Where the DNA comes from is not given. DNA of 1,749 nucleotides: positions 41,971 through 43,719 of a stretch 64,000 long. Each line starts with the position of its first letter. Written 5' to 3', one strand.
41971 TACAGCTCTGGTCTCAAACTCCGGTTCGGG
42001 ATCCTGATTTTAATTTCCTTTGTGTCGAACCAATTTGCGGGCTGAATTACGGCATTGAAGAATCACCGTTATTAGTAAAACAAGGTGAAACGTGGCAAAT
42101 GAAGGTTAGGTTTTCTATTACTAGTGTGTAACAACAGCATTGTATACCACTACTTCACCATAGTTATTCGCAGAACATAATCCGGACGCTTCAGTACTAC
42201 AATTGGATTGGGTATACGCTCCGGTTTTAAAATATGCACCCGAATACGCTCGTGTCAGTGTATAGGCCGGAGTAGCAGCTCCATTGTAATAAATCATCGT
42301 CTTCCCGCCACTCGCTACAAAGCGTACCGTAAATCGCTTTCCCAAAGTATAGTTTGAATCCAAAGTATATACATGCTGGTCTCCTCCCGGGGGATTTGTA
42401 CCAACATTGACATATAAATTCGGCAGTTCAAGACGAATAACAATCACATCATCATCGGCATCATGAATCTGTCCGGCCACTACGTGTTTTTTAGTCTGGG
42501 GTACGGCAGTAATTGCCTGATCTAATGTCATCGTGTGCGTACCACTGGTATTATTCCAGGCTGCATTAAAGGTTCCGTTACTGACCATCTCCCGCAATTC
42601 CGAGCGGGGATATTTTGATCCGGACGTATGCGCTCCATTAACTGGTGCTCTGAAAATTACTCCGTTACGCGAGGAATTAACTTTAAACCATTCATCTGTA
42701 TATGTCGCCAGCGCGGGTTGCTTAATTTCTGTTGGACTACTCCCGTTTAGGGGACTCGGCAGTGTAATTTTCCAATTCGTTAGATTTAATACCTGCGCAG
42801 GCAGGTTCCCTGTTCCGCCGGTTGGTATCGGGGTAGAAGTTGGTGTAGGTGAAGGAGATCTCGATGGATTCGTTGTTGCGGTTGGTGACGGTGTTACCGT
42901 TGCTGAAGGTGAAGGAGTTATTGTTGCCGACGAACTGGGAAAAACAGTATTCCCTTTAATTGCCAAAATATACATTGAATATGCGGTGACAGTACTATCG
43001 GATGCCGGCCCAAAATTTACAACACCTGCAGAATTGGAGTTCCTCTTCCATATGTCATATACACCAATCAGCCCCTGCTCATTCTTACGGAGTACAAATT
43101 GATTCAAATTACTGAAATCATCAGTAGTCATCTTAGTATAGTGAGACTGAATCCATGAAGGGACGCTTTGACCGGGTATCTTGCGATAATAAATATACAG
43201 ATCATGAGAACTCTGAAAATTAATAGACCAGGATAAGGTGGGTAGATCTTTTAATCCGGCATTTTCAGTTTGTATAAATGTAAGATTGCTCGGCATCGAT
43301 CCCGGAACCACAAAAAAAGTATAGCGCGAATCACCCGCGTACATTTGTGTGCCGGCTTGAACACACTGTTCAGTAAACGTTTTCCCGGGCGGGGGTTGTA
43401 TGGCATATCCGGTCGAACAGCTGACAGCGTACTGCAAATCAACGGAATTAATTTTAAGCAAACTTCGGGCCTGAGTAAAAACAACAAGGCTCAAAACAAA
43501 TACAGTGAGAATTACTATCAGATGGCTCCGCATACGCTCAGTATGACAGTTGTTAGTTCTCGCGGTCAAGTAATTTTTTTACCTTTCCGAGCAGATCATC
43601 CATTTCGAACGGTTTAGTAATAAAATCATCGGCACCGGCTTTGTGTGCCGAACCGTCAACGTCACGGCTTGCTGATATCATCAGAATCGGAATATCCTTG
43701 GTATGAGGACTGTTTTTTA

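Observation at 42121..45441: PL7-like polysaccharide lyase gene lies directly downstream of a PAS histidine kinase and CheY-like regulator on the same strand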

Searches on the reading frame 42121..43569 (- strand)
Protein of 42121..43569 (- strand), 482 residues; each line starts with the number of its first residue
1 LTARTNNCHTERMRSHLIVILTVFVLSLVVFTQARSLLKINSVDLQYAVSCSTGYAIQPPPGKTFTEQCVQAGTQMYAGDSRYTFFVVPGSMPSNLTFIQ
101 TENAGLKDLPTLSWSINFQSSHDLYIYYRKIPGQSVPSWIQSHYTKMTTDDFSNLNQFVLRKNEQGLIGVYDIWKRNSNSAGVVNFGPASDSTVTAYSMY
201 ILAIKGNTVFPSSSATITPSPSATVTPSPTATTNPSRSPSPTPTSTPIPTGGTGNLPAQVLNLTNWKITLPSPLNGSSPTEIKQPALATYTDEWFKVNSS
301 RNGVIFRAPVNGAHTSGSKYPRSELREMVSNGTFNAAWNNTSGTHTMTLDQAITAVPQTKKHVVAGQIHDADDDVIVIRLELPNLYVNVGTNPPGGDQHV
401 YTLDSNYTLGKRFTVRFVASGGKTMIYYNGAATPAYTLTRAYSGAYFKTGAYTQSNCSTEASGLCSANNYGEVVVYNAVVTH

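Call 3: search_protein_families(library=pfam, proteins=[window:42121-43569:-], max_evalue=0.01)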
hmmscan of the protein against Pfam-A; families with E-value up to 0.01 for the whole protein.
window:42121-43569:- (482 aa): 1 family
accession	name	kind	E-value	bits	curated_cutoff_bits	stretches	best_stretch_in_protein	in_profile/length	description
PF08787.18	Alginate_lyase2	-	2.5e-42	145.7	29.7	1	261-482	1-225/225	Alginate lyase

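Call 4: search_solved_structures(query=window:42121-43569:-, max_evalue=1, show_alignments=3)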
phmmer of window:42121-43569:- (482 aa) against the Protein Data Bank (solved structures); distinct sequences matched with E-value up to 1: 21.
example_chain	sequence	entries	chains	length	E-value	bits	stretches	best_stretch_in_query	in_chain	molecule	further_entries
1uai_A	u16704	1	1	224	1.2e-63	218.9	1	256-482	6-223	polyguluronate lyase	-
5zqi_A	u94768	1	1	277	3.5e-60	207.5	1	255-482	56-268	Alginate lyase AlgAT5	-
5xnr_A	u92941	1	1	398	3e-30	108.8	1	251-482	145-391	AlyQ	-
1vav_A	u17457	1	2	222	5.3e-19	71.7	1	263-463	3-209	Alginate lyase PA1167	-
2cws_A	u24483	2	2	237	1.8e-16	63.4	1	257-466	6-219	alginate lyase A1-II' | Alginate lyase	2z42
2za9_A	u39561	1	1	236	2.4e-16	63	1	257-466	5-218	Alginate lyase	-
2zab_A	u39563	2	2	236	5.4e-16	61.8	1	257-466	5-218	Alginate lyase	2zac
2zaa_A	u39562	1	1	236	3.3e-15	59.2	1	257-466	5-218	Alginate lyase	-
5zu5_A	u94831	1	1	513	6.5e-10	41.8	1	223-336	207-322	alginate lyase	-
7w12_A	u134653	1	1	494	1.3e-09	40.8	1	223-335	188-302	Alginate lyase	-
8wok_B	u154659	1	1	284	4.6e-09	38.9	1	257-345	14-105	PL7 alignate lyase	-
4ozx_A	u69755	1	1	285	6e-09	38.6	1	257-344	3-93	Alginate lyase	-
8wok_A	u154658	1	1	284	7.4e-09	38.3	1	257-345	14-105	PL7 alignate lyase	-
7nde_A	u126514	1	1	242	2.4e-08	36.6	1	260-458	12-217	Glucuronan lyase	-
3zpy_A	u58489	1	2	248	4.3e-08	35.8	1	254-482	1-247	ALGINATE LYASE, FAMILY PL7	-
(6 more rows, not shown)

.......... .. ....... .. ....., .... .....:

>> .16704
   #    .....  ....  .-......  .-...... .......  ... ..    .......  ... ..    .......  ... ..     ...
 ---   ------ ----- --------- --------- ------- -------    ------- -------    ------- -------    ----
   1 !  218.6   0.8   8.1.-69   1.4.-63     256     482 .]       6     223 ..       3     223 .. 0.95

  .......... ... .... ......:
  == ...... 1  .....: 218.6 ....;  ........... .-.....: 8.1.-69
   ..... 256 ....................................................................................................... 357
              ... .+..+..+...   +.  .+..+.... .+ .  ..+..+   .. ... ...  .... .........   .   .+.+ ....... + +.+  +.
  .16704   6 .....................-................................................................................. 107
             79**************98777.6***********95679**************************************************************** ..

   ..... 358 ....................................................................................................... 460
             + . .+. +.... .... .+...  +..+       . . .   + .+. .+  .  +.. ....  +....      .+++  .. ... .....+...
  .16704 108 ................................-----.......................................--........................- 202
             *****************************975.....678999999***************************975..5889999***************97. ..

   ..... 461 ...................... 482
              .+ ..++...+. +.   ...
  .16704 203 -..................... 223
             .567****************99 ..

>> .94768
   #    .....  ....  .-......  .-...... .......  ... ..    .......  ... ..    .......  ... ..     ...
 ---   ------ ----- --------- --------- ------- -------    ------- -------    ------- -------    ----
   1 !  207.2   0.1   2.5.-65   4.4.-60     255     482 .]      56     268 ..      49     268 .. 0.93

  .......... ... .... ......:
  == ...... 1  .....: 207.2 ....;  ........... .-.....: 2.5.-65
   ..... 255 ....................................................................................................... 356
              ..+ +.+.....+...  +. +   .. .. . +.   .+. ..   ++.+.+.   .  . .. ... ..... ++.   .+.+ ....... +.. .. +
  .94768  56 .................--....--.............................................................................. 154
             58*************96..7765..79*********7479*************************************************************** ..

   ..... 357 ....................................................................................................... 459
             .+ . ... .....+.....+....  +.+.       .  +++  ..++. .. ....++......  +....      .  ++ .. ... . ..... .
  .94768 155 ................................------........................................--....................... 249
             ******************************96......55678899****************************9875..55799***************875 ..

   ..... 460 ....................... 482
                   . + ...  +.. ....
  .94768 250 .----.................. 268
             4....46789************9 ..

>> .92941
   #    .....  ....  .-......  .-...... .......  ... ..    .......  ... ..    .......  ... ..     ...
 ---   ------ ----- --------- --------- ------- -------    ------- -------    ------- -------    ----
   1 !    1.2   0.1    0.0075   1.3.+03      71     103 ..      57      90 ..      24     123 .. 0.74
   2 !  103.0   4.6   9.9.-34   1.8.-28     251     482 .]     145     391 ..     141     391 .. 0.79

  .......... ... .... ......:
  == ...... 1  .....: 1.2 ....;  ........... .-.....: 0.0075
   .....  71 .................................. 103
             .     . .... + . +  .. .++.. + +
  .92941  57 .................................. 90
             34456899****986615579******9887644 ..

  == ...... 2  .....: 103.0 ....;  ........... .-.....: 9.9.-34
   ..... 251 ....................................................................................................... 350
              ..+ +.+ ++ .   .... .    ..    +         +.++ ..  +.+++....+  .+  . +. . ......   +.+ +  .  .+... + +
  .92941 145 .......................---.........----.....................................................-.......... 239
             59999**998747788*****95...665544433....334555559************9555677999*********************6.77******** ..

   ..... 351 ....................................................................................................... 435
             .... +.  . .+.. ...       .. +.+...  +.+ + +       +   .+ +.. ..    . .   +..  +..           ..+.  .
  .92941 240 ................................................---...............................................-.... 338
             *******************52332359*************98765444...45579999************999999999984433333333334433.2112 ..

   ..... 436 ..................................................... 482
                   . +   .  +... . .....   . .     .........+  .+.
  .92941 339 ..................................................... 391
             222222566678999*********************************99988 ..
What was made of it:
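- On Polysaccharide lyase family 7 (Pfam Alginate_lyase2, PF08787): The fold is implied by the near gap-free alignment at about 60% identity to crystal structure 1UAI over chain residues 6-223 (call 4).
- Closest known: AlgAT5. Same: Same PL7 catalytic fold family, at E=3.5e-60 and 3e-30 (call 4).
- Checked: The best PDB matches are 1UAI at E=1.2e-63 and 5ZQI at E=3.5e-60 (call 4), far beyond chance.
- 1UAI polyguluronate lyase E=1.2e-63 and 5ZQI E=3.5e-60 (call 4). The closest characterised homologues are catabolic secreted lyases (call 4). PL7 includes glucuronan lyases; 7NDE matches at E=2.4e-8 (call 4). That is far closer than to the glucuronan lyase (call 4).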

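Call 8: find_homologous_proteins(query=window:42121-43569:-)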
Query window:42121-43569:- (482 aa): 1310 proteins with E <= 0.001 among 8000 candidates; the best 120 are listed.
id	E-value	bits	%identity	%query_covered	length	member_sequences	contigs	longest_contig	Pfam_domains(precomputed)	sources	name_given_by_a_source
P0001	0.0e+0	1060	100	98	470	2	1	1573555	PF08787.19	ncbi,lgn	-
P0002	3.6e-202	690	67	98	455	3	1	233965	PF08787.19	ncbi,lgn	-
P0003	3.3e-188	644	64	98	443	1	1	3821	PF08787.19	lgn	-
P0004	2.7e-124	434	44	63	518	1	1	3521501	PF08787.19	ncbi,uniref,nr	ncbi:polysaccharide lyase family 7 protein [Sanguibacter antarcticus]|uniref:Alginate lyase n=1 Tax=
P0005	5.6e-124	433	50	90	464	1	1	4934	PF08787.19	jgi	jgi:hypothetical protein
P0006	8.0e-124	432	47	53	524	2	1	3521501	PF08787.19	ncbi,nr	ncbi:polysaccharide lyase family 7 protein [Sanguibacter antarcticus]|nr:polysaccharide lyase family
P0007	1.5e-118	415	48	97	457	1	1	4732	PF08787.19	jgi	jgi:hypothetical protein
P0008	8.6e-113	396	49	88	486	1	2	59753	PF08787.19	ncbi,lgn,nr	ncbi:MAG: polysaccharide lyase family 7 protein [bacterium]|nr:polysaccharide lyase family 7 protein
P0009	5.8e-108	380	49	54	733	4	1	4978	PF00754.32,PF22633.4,PF08787.19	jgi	-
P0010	3.7e-105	371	45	97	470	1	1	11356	PF08787.19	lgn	-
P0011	7.2e-105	370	44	98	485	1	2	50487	PF08787.19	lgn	-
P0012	7.9e-97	343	67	50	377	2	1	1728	PF08787.19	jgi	jgi:hypothetical protein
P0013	2.8e-96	341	66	49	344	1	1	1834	PF08787.19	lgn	-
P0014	4.9e-96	341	70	47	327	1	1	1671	PF08787.19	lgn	-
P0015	5.9e-95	337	70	47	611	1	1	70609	PF08787.19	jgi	jgi:hypothetical protein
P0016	7.5e-95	337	68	47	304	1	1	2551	PF08787.19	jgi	jgi:hypothetical protein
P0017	2.3e-94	335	64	57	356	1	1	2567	PF08787.19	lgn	-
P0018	3.3e-94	335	62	56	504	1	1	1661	PF08787.19,PF24517.3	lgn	-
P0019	4.1e-94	334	68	47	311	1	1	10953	PF08787.19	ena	-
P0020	9.4e-94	333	68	47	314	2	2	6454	PF08787.19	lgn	-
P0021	2.3e-93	332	58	61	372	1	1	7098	PF08787.19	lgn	-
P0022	2.5e-93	332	66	48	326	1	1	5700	PF08787.19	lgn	-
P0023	2.8e-92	328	67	47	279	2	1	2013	PF08787.19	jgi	jgi:hypothetical protein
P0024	3.3e-92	328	60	55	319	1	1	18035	PF08787.19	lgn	-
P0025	8.1e-92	327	57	54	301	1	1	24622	PF08787.19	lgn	-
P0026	9.2e-92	327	58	59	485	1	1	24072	PF08787.19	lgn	-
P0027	1.4e-91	326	63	49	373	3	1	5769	PF08787.19,PF01476.27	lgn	-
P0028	2.2e-91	325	66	50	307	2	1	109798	PF08787.19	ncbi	-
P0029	5.5e-91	324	67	51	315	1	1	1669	PF08787.19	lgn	-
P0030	6.4e-91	324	63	55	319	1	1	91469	PF08787.19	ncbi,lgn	-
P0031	1.1e-90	323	66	47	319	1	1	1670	PF08787.19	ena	-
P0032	1.2e-90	323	67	46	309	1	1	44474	PF08787.19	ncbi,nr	ncbi:MAG: polysaccharide lyase family 7 protein [bacterium]|nr:polysaccharide lyase family 7 protein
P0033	1.6e-90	322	63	51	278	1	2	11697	PF08787.19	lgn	-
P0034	2.7e-90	322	62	51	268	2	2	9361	PF08787.19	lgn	-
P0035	3.5e-90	321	62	57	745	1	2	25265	PF13229.13,PF07602.18,PF08787.19,PF22842.4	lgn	-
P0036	6.4e-90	320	59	57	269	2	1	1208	PF08787.19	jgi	jgi:hypothetical protein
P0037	7.5e-90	320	64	48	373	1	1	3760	PF00404.25,PF08787.19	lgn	-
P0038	9.4e-90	320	59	59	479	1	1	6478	PF08787.19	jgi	jgi:hypothetical protein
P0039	1.1e-89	320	58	57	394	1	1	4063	PF08787.19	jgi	-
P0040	1.5e-89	319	61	51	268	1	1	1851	PF08787.19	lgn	-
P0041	2.0e-89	319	61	54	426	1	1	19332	PF08787.19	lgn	-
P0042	3.3e-89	318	60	57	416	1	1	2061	PF08787.19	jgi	jgi:hypothetical protein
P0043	5.0e-89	317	63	49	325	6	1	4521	PF08787.19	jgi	-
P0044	7.0e-89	317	56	59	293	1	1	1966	PF08787.19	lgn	-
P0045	1.2e-88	316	63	53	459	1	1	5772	PF00404.25,PF08787.19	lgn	-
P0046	1.4e-88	316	62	56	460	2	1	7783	PF08787.19,PF24517.3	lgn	-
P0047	1.5e-88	316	64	47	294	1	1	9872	PF08787.19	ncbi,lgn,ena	-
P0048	1.6e-88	316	56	61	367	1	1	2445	PF00404.25,PF08787.19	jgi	jgi:hypothetical protein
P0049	2.1e-88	315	58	57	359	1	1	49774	PF00404.25,PF08787.19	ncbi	-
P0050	2.9e-88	315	56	57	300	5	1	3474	PF08787.19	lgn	-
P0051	3.7e-88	315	60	49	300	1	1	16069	PF08787.19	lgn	-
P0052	4.5e-88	314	54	69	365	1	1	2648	PF08787.19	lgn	-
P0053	4.9e-88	314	63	49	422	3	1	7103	PF00404.25,PF08787.19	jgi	jgi:hypothetical protein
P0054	7.2e-88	314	62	49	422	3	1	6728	PF00404.25,PF08787.19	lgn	-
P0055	8.0e-88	314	56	59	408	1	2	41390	PF08787.19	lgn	-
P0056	8.3e-88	313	52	65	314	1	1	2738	PF08787.19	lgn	-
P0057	9.5e-88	313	60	53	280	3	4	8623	PF08787.19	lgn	-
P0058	1.2e-87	313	62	50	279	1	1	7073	PF08787.19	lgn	-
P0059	1.6e-87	313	63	49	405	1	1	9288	PF00404.25,PF08787.19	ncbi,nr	ncbi:MAG: polysaccharide lyase family 7 protein [Anaerolineae bacterium]|nr:polysaccharide lyase fam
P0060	1.8e-87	312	59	54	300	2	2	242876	PF08787.19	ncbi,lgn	-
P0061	2.5e-87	312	61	47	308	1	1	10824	PF08787.19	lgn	-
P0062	3.0e-87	312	53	59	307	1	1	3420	PF08787.19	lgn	-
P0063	3.7e-87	311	61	52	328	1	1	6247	PF08787.19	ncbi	-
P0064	4.9e-87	311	61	53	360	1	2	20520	PF08787.19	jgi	jgi:hypothetical protein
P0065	4.9e-87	311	64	47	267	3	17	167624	PF08787.19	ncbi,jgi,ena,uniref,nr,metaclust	ncbi:hypothetical protein A2617_03365 [Candidatus Daviesbacteria bacterium RIFOXYD1_FULL_41_10]|unir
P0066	4.9e-87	311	56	58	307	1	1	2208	PF08787.19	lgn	-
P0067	6.0e-87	311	62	49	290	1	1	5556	PF08787.19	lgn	-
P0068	6.3e-87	311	58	55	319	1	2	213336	PF08787.19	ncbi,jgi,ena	-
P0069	1.1e-86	310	58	54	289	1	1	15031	PF08787.19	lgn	-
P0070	1.2e-86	310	56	60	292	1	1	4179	PF08787.19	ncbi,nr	ncbi:MAG: polysaccharide lyase family 7 protein [Candidatus Levybacteria bacterium]|nr:polysaccharid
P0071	1.3e-86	310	56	56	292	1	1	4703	PF08787.19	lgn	-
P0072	1.6e-86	309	65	46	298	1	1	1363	PF08787.19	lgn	-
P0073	2.2e-86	309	56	56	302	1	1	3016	PF08787.19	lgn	-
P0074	2.3e-86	309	60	51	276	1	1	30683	PF08787.19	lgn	-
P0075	2.4e-86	309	59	55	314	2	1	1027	PF08787.19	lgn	-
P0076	2.5e-86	309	62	50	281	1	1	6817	PF08787.19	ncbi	-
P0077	2.6e-86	309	58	55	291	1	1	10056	PF08787.19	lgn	-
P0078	3.2e-86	308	61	52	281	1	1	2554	PF08787.19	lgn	-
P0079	3.8e-86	308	58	54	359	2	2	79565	PF08787.19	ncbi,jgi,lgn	ncbi:MAG: hypothetical protein RI947_812 [Candidatus Parcubacteria bacterium]|jgi:hypothetical prote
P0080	4.4e-86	308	57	59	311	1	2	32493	PF08787.19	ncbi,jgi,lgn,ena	-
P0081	4.5e-86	308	62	50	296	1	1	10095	PF08787.19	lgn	-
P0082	4.8e-86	308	62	49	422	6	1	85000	PF00404.25,PF08787.19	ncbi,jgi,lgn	jgi:hypothetical protein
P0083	4.9e-86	308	66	49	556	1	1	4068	PF07953.21,PF08787.19,PF13385.14,PF02210.32,PF00054.31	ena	-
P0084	5.0e-86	308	64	50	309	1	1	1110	PF08787.19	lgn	-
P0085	7.4e-86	307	59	49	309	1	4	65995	PF08787.19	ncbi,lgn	-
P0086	8.6e-86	307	62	54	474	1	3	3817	PF08787.19,PF24517.3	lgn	-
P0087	1.0e-85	307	61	48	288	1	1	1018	PF08787.19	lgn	-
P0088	1.0e-85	307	65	47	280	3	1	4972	PF08787.19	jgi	jgi:hypothetical protein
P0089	1.1e-85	306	66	46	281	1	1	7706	PF08787.19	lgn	-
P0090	1.5e-85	306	65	47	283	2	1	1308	PF08787.19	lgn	-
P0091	2.1e-85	306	64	47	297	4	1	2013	PF08787.19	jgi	-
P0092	2.2e-85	305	54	55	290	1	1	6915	PF08787.19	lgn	-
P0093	2.2e-85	305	59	52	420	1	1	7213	PF08787.19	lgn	-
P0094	2.3e-85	305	55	57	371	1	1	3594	PF00404.25,PF08787.19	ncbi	-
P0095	2.4e-85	305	59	48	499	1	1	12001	PF08787.19,PF13385.14,PF02210.32,PF00054.31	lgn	-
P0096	2.7e-85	305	61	53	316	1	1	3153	PF08787.19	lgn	-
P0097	3.7e-85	305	60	48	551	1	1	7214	PF08787.19,PF13385.14,PF02210.32,PF00054.31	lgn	-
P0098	4.1e-85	305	55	58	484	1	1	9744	PF08787.19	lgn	-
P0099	4.8e-85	304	62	47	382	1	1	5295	PF08787.19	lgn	-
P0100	5.6e-85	304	60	54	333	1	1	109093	PF08787.19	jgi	-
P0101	5.9e-85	304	62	52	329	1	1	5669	PF08787.19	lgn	-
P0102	6.9e-85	304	62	47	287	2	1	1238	PF08787.19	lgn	-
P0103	7.7e-85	304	60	51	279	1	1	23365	PF08787.19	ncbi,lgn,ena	-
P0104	1.1e-84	303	62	49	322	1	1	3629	PF08787.19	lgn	-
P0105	1.2e-84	303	57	57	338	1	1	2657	PF08787.19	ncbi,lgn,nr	ncbi:polysaccharide lyase family 7 protein [Candidatus Roizmanbacteria bacterium]|nr:polysaccharide 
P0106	1.4e-84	303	60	51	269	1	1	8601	PF08787.19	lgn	-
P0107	1.5e-84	303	65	47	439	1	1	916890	PF00754.32,PF07738.20,PF22633.4,PF08787.19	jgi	jgi:hypothetical protein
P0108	1.6e-84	303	62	47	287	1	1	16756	PF08787.19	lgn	-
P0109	2.8e-84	302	51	59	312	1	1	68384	PF08787.19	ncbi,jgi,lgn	ncbi:MAG: polysaccharide lyase family 7 protein [Parcubacteria group bacterium]|jgi:hypothetical pro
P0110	4.8e-84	301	57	55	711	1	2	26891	PF08787.19,PF00722.29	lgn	-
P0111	5.5e-84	301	60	49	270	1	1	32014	PF08787.19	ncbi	-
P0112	7.4e-84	300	56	57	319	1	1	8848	PF08787.19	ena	-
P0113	7.7e-84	300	64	47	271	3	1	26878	PF08787.19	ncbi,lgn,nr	ncbi:MAG: polysaccharide lyase family 7 protein [bacterium]|nr:polysaccharide lyase family 7 protein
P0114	7.9e-84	300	63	50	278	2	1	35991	PF08787.19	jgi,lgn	-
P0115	7.9e-84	300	60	56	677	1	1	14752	PF08787.19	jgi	jgi:hypothetical protein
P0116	8.3e-84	300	60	53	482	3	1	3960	PF08787.19,PF24517.3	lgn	-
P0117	8.4e-84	300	64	47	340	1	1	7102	PF08787.19,PF01476.27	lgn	-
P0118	8.7e-84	300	63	47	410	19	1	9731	PF00404.25,PF08787.19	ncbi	-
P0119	1.1e-83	300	61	47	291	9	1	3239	PF08787.19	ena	-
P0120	1.1e-83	300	64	47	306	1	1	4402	PF08787.19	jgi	-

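Call 10: find_encoding_contigs(protein=P0001, flank=6000, max_places=3)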
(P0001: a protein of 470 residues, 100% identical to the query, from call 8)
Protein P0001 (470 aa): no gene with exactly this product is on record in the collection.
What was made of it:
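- Tried and rejected: Exact-sequence look-up of the 470-aa lyase (P0001): nothing on record (call 10).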
